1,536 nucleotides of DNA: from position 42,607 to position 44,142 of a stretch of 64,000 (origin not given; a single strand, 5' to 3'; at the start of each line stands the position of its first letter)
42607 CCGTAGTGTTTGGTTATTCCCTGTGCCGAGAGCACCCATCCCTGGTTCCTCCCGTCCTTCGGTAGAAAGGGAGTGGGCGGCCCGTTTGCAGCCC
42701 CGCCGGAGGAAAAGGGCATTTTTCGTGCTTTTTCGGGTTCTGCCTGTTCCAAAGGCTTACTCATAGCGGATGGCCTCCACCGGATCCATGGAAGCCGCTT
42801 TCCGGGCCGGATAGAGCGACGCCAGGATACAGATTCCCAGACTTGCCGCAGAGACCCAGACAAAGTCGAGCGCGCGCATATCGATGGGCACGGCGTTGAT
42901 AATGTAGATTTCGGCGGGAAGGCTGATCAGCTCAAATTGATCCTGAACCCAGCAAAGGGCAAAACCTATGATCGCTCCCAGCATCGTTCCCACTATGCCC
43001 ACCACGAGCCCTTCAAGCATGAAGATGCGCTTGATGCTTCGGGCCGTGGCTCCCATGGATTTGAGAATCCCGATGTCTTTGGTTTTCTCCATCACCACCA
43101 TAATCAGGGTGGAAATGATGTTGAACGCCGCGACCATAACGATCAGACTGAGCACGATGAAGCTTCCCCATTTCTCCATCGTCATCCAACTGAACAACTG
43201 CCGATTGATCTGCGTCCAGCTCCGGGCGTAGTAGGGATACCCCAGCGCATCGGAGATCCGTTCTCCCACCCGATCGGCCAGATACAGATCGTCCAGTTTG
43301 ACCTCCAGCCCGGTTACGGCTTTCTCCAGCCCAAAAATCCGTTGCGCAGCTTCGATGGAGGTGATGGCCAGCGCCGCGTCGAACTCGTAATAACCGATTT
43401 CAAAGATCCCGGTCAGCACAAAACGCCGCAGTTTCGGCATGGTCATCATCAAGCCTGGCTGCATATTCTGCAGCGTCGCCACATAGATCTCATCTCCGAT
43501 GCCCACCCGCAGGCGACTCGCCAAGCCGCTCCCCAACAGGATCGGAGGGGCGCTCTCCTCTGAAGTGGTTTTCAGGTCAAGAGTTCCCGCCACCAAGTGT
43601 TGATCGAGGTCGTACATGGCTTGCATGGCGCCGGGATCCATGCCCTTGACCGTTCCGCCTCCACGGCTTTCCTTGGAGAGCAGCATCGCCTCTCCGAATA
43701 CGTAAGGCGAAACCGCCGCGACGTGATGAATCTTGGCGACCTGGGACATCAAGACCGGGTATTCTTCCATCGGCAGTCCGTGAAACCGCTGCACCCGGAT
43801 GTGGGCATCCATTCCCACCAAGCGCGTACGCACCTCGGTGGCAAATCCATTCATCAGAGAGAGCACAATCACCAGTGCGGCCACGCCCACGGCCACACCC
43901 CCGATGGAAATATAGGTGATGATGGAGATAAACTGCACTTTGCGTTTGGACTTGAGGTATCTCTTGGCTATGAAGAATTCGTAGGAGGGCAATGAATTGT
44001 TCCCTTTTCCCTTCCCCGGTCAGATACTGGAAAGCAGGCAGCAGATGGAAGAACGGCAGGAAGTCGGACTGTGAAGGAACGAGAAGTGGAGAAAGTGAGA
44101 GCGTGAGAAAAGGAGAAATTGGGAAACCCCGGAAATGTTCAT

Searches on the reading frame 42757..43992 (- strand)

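Call 35: search_protein_families(library=pfam, proteins=[window:42757-43992:-], max_evalue=0.001)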
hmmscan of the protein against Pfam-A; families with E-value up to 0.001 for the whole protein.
window:42757-43992:- (411 aa): 2 families
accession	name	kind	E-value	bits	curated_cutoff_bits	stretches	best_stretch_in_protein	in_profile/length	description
PF02687.27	FtsX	-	4.4e-19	69.1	25.5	1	279-404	2-120/120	FtsX-like permease C-terminal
PF12704.14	MacB_PCD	-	4.2e-17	63.5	27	1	28-247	3-205/207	MacB-like periplasmic core domain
